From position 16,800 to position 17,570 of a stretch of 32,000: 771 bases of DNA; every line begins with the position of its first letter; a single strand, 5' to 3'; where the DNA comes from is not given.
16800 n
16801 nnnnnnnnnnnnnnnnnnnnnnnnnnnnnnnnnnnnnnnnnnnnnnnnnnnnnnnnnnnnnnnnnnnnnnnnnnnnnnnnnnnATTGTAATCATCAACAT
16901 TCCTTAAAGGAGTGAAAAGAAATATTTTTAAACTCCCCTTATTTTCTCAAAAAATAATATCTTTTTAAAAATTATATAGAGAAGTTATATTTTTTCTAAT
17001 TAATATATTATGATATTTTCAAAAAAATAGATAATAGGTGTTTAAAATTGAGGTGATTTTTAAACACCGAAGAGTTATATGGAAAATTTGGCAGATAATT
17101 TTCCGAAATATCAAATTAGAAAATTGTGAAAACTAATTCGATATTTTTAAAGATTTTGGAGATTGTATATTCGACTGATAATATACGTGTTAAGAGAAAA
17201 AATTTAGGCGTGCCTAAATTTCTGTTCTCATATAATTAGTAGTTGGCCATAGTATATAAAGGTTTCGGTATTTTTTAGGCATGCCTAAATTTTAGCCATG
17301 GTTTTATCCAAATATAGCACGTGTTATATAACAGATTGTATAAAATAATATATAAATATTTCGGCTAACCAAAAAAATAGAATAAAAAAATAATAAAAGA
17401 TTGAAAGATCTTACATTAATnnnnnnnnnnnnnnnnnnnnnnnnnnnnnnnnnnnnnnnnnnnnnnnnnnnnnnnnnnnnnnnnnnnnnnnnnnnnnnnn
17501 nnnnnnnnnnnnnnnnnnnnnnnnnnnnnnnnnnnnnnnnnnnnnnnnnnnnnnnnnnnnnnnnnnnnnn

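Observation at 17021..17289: Inverted paralog of the candidate iron sRNA, with compensatory stem changes and an 8-nt match to the 16S anti-SD in its loop (copy 2)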

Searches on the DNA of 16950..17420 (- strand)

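Call 25: search_rna_families(source=window, start=16950, end=17420, threshold=evalue, max_evalue=10)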
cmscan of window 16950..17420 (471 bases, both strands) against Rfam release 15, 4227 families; matches with E-value up to 10: 9.
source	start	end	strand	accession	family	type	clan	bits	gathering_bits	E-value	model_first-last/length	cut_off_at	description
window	17297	17351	+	RF01711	Lnt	Cis-reg;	-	18.7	55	3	1-63/63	no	Lnt RNA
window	17022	17075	+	RF02443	SpR08_sRNA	Gene; sRNA;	-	18.2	80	1.7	1-73/73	no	Streptococcus sRNA SpR08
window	17073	17105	+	RF00480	HIV_FE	Cis-reg; frameshift_element;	-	18.2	45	5.4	1-52/52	no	HIV Ribosomal frameshift signal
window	17152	17220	+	RF00355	snoR28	Gene; snRNA; snoRNA; CD-box;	-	16.4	45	3.7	1-78/78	no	Small nucleolar RNA snoR28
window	17121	17222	+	RF01426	snoR126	Gene; snRNA; snoRNA; CD-box;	-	16.3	39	3.6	1-101/101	no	small nucleolar RNA snoR126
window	17245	17336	+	RF00408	SNORA1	Gene; snRNA; snoRNA; HACA-box;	-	15.1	70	7.9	1-135/135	no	Small nucleolar RNA SNORA1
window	17198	17376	-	RF04184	BTnc060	Gene; sRNA;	-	14.8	228.9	8.9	1-213/213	no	Bacteroides sRNA BTnc060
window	17295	17365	+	RF00289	SNORND104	Gene; snRNA; snoRNA; CD-box;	CL00077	14.1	40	1.4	1-70/70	no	Small nucleolar RNA SNORD104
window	17116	17153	+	RF02350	psRNA6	Gene; sRNA;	-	8.8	60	4.8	1-333/333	no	Nitrosomonas sRNA psRNA6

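Call 56: build_rna_model(alignment_id=A3, structure=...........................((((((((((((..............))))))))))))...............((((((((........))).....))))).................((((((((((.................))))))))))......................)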
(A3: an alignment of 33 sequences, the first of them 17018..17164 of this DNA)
Model R1 built from alignment A3 (33 sequences, 185 columns); structure: as given.
model positions 150; base pairs 30; branch points 2; effective number of sequences 2.03; information 0.59 bits per position. Calibrated on 0.2 Mb of random sequence (short: E-values are rough).
structure used (alignment columns):
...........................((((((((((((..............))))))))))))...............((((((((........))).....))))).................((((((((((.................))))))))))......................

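Call 57: search_with_rna_model(model_id=R1, sources=[window, L001, L002, L003, L004, L005, L006, L007, L008, L009, L010, L011, L012, L013, L014, L015, L016, L017, L018, L019, L020, L021, L022, L023, L024, L025, L026, L027, L028, L029, L030, L031, L032, L033, L034, L035, L036, L037, L038, L039, L040, L041, L042, L043, L044, L045, L046, L047, L048, L049, L050, L051, L052, L053, L054, L055, L056, L057, L058, L059, L060, L061, L062, L063, L064, L065, L066, L067, L068, L069, L070, L071, L072, L073, L074, L075, L076, L077, L078, L079, L080, L081, L082, L083, L084, L085, L086, L087, L088, L089, L090, L091, L092, L093, L094, L095, L096], max_evalue=1, make_alignment=true)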
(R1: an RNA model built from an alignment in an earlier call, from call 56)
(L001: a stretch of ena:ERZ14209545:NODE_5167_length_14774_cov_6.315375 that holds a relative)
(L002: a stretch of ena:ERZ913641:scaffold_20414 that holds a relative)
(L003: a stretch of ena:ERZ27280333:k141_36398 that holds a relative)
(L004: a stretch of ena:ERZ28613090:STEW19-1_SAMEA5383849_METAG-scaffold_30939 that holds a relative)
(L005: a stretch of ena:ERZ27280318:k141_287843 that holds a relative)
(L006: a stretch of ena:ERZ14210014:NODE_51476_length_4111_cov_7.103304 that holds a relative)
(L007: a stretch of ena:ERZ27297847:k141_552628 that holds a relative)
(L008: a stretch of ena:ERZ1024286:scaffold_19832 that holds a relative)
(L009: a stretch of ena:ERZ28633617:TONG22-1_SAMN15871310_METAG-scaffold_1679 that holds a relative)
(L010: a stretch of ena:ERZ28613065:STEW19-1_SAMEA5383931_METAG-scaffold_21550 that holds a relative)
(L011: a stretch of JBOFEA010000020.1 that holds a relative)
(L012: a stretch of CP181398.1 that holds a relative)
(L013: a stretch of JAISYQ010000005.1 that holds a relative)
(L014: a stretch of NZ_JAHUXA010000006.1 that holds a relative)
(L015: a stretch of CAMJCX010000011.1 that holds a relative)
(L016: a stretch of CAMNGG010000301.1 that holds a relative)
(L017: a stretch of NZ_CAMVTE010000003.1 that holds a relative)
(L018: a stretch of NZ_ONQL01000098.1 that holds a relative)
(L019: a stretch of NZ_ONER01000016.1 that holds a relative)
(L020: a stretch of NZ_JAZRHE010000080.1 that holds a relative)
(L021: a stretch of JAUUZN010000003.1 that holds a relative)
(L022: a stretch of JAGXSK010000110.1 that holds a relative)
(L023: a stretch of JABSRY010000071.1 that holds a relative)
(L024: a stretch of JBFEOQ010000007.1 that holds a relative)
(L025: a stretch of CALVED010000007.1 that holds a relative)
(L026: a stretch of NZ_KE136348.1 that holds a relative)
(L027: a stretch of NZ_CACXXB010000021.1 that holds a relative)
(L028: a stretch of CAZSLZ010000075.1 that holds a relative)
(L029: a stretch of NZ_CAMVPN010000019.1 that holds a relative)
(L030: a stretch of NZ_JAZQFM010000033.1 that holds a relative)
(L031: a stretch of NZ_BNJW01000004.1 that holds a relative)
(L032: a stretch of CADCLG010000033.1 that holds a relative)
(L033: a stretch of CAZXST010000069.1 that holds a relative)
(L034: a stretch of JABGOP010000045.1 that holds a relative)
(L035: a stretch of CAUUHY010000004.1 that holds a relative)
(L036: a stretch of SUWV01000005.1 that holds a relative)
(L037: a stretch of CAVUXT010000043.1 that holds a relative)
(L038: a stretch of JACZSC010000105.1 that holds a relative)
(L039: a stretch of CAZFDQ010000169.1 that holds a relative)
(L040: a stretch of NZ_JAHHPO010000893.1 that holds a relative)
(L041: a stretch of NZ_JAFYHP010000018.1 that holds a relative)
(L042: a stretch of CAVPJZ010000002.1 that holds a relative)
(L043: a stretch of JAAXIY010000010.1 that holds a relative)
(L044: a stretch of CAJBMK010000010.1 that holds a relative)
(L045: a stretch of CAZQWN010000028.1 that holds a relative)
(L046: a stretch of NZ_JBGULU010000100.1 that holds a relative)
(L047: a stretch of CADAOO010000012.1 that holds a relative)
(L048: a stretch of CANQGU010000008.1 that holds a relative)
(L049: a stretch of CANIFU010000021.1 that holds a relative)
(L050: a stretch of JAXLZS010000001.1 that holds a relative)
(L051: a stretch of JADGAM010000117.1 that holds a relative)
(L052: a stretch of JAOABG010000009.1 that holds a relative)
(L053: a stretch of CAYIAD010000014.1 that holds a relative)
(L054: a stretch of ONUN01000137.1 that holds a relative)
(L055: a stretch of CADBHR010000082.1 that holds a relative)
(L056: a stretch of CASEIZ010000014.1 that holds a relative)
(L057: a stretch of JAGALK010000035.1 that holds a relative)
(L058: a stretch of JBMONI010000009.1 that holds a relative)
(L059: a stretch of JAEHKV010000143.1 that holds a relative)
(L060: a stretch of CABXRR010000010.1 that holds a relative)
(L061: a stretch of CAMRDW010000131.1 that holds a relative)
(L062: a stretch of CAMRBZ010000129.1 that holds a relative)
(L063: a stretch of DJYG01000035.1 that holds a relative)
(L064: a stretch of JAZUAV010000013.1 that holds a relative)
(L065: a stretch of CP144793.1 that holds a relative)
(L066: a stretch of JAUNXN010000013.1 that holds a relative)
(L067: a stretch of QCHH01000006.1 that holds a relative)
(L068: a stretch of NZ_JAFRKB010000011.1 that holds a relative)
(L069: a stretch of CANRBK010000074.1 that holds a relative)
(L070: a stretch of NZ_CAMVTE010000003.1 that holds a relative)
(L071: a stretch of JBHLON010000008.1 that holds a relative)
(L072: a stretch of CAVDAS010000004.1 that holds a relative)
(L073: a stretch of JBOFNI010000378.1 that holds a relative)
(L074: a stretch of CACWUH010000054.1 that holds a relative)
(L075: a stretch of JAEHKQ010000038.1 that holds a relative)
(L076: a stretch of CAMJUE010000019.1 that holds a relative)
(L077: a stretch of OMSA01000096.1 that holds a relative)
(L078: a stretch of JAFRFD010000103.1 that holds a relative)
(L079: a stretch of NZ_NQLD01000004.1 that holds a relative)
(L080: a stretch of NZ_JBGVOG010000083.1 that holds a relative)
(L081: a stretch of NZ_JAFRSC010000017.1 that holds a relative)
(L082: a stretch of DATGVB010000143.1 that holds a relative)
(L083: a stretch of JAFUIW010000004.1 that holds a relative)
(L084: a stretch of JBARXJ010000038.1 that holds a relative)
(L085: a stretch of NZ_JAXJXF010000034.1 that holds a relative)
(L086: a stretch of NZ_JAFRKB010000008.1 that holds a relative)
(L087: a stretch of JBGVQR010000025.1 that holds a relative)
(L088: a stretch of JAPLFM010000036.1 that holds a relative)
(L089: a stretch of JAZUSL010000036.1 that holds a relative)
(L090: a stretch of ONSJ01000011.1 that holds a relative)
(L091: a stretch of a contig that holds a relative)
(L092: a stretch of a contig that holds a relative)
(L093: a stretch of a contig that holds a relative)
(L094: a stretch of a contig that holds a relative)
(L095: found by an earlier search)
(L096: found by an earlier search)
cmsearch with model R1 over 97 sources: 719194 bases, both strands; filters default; matches with E-value up to 1: 64.
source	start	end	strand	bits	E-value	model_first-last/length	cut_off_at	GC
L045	690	835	+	141.5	1.8e-21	1-150/150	no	0.25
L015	5248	5393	+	139.1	4.7e-21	1-150/150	no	0.26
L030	4377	4522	+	139.1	4.7e-21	1-150/150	no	0.26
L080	4151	4300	+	132.5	6.7e-20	1-150/150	no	0.25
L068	2103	2249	+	131.2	1.1e-19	1-150/150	no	0.24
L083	5943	6090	-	130.8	1.3e-19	1-150/150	no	0.25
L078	6956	7101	-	129.1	2.6e-19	1-150/150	no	0.27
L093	255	398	-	126.2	8.4e-19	1-150/150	no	0.29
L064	4224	4372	+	125.5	1.1e-18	1-150/150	no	0.23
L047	6897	7049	+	125.5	1.1e-18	1-150/150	no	0.23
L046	2755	2899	-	124.5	1.7e-18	1-150/150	no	0.26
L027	2754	2897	+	124.4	1.7e-18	1-150/150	no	0.29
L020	4135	4290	+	124.3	1.8e-18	1-150/150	no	0.23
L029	4931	5079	+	122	4.5e-18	1-150/150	no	0.25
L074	4901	5047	-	122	4.5e-18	1-150/150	no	0.32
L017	6508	6648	-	121.2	6.2e-18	1-150/150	no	0.26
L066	3051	3205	+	121.1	6.5e-18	1-150/150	no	0.26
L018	514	668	+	119.9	1.1e-17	1-150/150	no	0.23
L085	4956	5110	+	119.9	1.1e-17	1-150/150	no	0.23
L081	4786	4935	+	119.4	1.3e-17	1-150/150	no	0.23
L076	1012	1157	-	119.2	1.4e-17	1-150/150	no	0.23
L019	4661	4811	-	116.3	4.4e-17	1-150/150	no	0.26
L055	2149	2299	+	116.3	4.4e-17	1-150/150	no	0.26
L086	1375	1520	-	115.8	5.3e-17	1-150/150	no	0.24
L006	2691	2837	+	115.4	6.3e-17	1-150/150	no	0.24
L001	3518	3664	+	115.1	7e-17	1-150/150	no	0.24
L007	3518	3664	+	114.6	8.6e-17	1-150/150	no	0.24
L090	4358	4510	-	114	1.1e-16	1-150/150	no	0.27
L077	542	691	+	112.9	1.7e-16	1-150/150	no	0.24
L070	5491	5643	+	108.5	1e-15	1-150/150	no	0.24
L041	115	263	-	107.5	1.5e-15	1-150/150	no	0.28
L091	2160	2325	-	106.5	2.2e-15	1-150/150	no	0.27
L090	3899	4051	-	99.6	3.5e-14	1-150/150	no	0.31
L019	4206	4356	-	99.3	4.1e-14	1-150/150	no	0.31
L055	2604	2754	+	94.1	3.3e-13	1-150/150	no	0.29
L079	3307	3466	+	92.4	6.5e-13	1-150/150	no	0.24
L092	1747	1878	+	90.7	1.3e-12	1-127/150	3'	0.25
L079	2984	3140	+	85.6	1e-11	1-150/150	no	0.24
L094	912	1050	-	84.3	1.6e-11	1-150/150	no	0.27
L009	3517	3601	+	81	6.3e-11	1-88/150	3'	0.24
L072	857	1000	-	79.5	1.2e-10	1-150/150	no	0.2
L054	4311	4411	+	59.9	3e-07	1-150/150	no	0.17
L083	4959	5068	-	40.3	0.00078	1-150/150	no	0.3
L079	3629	3762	+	33.8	0.011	1-150/150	no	0.28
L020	4232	4348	-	28.8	0.077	20-140/150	no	0.26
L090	4285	4425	+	26.8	0.17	1-150/150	no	0.28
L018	598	686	-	26.1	0.23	1-150/150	no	0.25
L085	5040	5128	-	26.1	0.23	1-150/150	no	0.25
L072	559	692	-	26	0.23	1-150/150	no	0.23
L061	5652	5763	-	25.6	0.29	1-150/150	no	0.29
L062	4472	4583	+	25.6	0.29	1-150/150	no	0.29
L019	4590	4727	+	25.3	0.32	1-150/150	no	0.28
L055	2233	2370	-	25.2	0.33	1-150/150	no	0.28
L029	5011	5118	-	23.9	0.55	1-150/150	no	0.31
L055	2687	2827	-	23.8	0.58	1-150/150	no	0.28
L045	767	878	-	23.6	0.62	1-150/150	no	0.3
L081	4868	5021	-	23.6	0.62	1-150/150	no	0.29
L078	6915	7023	+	23.5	0.66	1-150/150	no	0.31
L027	2827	2946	-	23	0.79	1-150/150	no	0.25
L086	1084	1204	-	22.8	0.88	1-150/150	no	0.21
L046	2711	2824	+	22.7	0.9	1-150/150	no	0.29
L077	626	709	-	22.6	0.92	1-150/150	no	0.27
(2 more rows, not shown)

Alignment A4: 64 matches aligned to the model, 275 columns, each read 5' to 3' on its own strand. Consensus structure (alignment columns), stored with it:
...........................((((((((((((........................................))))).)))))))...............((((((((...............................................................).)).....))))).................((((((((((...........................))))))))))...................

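Call 58: search_with_rna_model(model_id=R1, sources=[window, L015, L017, L018, L019, L020, L027, L029, L030, L041, L045, L046, L047, L054, L055, L064, L066, L068, L070, L072, L074, L076, L077, L078, L079, L080, L081, L083, L085, L086, L090, L091, L093, L094], max_evalue=1e-8, make_alignment=true)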
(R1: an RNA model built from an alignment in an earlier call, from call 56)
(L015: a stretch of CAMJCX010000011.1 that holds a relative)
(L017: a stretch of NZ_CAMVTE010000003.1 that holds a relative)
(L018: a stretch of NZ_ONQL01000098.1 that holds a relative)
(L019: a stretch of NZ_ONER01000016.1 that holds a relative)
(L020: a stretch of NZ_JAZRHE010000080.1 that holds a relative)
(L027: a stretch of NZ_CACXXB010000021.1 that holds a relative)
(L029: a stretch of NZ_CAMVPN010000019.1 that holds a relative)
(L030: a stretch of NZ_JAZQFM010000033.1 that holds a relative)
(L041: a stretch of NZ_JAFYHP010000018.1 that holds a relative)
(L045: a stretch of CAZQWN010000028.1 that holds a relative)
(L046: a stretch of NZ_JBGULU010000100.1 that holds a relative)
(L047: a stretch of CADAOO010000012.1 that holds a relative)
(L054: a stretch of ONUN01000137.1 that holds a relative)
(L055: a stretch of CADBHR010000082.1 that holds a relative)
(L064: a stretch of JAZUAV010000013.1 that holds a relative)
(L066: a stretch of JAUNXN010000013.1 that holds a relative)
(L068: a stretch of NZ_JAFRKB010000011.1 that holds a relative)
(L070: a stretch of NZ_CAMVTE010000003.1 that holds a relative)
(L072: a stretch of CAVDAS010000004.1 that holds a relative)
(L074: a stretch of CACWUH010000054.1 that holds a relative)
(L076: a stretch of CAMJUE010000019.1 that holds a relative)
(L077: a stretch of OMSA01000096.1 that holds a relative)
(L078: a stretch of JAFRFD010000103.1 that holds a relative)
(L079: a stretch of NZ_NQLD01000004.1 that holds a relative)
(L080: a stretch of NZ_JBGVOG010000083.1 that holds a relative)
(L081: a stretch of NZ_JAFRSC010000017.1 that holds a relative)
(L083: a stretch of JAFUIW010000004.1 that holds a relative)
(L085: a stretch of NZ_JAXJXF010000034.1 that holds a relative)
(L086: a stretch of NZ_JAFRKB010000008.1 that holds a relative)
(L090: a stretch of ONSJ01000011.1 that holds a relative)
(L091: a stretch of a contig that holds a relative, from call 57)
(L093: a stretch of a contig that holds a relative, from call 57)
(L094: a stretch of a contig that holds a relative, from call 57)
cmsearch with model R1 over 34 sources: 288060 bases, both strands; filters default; matches with E-value up to 1e-8: 38.
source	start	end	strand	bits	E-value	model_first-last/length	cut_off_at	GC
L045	690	835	+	141.5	7.2e-22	1-150/150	no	0.25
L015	5248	5393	+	139.1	1.9e-21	1-150/150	no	0.26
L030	4377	4522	+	139.1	1.9e-21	1-150/150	no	0.26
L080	4151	4300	+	132.5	2.7e-20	1-150/150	no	0.25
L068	2103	2249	+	131.2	4.6e-20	1-150/150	no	0.24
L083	5943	6090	-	130.8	5.2e-20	1-150/150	no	0.25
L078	6956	7101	-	129.1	1.1e-19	1-150/150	no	0.27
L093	255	398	-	126.2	3.4e-19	1-150/150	no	0.29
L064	4224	4372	+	125.5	4.3e-19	1-150/150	no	0.23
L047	6897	7049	+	125.5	4.4e-19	1-150/150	no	0.23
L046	2755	2899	-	124.5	6.6e-19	1-150/150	no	0.26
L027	2754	2897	+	124.4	6.7e-19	1-150/150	no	0.29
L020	4135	4290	+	124.3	7.2e-19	1-150/150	no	0.23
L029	4931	5079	+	122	1.8e-18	1-150/150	no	0.25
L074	4901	5047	-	122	1.8e-18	1-150/150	no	0.32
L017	6508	6648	-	121.2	2.5e-18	1-150/150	no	0.26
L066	3051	3205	+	121.1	2.6e-18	1-150/150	no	0.26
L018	514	668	+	119.9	4.3e-18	1-150/150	no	0.23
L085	4956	5110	+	119.9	4.3e-18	1-150/150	no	0.23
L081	4786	4935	+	119.4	5.1e-18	1-150/150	no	0.23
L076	1012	1157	-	119.2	5.5e-18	1-150/150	no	0.23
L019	4661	4811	-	116.3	1.8e-17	1-150/150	no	0.26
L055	2149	2299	+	116.3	1.8e-17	1-150/150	no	0.26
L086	1375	1520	-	115.8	2.1e-17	1-150/150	no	0.24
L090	4358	4510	-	114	4.5e-17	1-150/150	no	0.27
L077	542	691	+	112.9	6.9e-17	1-150/150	no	0.24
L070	5491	5643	+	108.5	4.1e-16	1-150/150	no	0.24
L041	115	263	-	107.5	6.1e-16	1-150/150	no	0.28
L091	2160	2325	-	106.5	9e-16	1-150/150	no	0.27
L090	3899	4051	-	99.6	1.4e-14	1-150/150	no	0.31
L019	4206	4356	-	99.3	1.6e-14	1-150/150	no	0.31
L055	2604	2754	+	94.1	1.3e-13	1-150/150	no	0.29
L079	3307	3466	+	92.4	2.6e-13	1-150/150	no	0.24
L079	2984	3140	+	85.6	4e-12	1-150/150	no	0.24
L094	912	1050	-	84.3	6.5e-12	1-150/150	no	0.27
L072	857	1000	-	79.5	4.6e-11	1-150/150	no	0.2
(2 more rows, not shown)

Alignment A5: 38 matches aligned to the model, 186 columns, each read 5' to 3' on its own strand. Consensus structure (alignment columns), stored with it:
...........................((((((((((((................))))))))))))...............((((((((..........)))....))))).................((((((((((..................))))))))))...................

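Call 71: search_with_rna_model(model_id=R1, sources=[L097, L098, L099, L100, L101, L102, L103, L104, L105, L106, L107, L108, L109, L110, L111, L112, L113, L114, L115, L116, L117, L118, L119, L120, L121, L122, L123, L124, L125, L126, L127, L128, L129, L130, L131, L132, L133, L134, L135, L136, L137, L138, L139, L140, L141, L142, L143, L144, L145, L146, L147, L148, L149, L150, L151, L152, L153, L154, L155, L156, L157, L158, L159, L160, L161, L162, L163, L164, L165, L166, L167, L168, L169, L170, L171, L172, L173, L174, L175, L176], max_evalue=0.001, make_alignment=true)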
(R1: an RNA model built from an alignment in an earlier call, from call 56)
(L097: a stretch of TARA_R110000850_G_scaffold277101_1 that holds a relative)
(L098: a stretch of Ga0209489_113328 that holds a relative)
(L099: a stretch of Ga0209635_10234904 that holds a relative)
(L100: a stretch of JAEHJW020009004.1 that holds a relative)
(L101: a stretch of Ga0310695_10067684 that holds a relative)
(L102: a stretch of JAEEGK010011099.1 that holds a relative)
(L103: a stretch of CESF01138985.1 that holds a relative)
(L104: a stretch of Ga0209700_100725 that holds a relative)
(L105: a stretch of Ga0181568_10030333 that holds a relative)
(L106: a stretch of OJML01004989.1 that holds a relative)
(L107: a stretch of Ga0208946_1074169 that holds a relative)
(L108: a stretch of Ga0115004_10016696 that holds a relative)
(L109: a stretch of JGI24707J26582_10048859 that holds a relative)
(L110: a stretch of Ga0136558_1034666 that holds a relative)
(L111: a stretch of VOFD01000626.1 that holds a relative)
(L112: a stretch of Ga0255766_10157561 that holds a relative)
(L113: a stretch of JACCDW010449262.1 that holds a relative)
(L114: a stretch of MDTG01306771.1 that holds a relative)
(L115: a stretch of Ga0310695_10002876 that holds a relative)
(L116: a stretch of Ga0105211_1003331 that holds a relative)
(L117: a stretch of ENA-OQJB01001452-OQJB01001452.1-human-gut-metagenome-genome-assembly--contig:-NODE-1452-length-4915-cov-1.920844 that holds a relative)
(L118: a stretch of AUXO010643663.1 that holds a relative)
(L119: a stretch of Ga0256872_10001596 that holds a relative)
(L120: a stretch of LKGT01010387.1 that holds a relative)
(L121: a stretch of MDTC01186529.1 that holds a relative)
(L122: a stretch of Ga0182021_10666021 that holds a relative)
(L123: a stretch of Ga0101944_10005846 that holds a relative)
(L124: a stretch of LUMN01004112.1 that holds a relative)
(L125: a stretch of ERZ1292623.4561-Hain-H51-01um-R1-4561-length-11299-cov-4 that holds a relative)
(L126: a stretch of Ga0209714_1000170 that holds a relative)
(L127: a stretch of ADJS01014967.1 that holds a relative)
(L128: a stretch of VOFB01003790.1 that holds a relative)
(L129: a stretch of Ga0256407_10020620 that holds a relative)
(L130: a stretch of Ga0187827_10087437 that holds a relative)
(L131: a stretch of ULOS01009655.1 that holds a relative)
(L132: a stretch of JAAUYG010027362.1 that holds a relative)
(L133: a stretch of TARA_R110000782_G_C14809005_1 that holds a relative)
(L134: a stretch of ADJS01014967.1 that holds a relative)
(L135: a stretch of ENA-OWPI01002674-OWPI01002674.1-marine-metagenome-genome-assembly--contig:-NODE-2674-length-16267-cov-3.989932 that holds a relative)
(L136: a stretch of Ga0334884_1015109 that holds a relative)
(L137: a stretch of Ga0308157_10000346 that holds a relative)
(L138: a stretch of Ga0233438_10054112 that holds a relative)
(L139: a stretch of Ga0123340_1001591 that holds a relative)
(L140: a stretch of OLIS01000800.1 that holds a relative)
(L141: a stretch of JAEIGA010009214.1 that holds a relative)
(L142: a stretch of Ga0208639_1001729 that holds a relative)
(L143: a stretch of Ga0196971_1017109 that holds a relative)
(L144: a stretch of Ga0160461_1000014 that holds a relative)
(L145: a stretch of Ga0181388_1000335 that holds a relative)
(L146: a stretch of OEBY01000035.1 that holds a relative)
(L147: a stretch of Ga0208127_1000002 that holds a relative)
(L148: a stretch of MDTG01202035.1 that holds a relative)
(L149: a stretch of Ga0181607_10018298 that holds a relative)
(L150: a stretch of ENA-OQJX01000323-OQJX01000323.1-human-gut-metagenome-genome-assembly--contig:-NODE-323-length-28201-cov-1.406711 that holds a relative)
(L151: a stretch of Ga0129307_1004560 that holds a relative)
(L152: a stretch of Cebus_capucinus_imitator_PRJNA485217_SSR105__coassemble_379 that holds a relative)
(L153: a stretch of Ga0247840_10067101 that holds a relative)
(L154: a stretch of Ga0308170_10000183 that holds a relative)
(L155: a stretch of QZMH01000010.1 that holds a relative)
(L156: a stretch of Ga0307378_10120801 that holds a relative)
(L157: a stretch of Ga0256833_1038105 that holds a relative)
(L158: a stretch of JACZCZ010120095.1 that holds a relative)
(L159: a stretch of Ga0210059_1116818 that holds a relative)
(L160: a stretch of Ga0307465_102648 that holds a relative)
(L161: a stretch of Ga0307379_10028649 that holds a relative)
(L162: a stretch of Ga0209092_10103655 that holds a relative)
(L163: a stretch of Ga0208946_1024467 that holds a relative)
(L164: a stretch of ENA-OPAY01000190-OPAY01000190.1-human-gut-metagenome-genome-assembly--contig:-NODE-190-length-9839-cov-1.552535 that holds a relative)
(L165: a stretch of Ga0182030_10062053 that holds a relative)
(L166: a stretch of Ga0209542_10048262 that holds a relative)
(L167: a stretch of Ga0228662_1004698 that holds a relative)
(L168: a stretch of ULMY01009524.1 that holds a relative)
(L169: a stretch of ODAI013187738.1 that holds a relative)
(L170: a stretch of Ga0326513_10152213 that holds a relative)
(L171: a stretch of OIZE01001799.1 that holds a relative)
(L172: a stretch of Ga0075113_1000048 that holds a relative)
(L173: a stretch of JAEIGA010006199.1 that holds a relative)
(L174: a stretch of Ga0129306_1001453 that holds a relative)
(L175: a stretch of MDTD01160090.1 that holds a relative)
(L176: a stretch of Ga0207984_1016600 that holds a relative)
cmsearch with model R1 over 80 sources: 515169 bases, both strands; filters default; matches with E-value up to 0.001: 14.
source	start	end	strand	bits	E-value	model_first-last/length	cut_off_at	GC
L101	2243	2395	-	129.3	1.7e-19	1-150/150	no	0.24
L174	289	435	+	114.5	6.6e-17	1-150/150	no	0.24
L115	4173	4325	-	114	8e-17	1-150/150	no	0.27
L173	2376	2520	+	111.9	1.9e-16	1-150/150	no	0.29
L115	3712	3863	-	98.1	4.7e-14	1-150/150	no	0.31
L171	4789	4947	-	95.8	1.2e-13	1-150/150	no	0.24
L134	7420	7579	+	93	3.7e-13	1-150/150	no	0.23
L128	3098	3258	+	91.5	6.6e-13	1-150/150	no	0.24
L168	287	445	+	90.2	1.1e-12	1-150/150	no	0.23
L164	4016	4174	-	90.2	1.1e-12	1-150/150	no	0.23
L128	2778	2931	+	89.5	1.5e-12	1-150/150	no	0.25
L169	1618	1768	-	89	1.8e-12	1-150/150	no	0.25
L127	3619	3778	+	85.2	8.2e-12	1-150/150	no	0.22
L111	2639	2797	+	79.4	8.6e-11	1-150/150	no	0.23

Alignment A6: 14 matches aligned to the model, 188 columns, each read 5' to 3' on its own strand. Consensus structure (alignment columns), stored with it:
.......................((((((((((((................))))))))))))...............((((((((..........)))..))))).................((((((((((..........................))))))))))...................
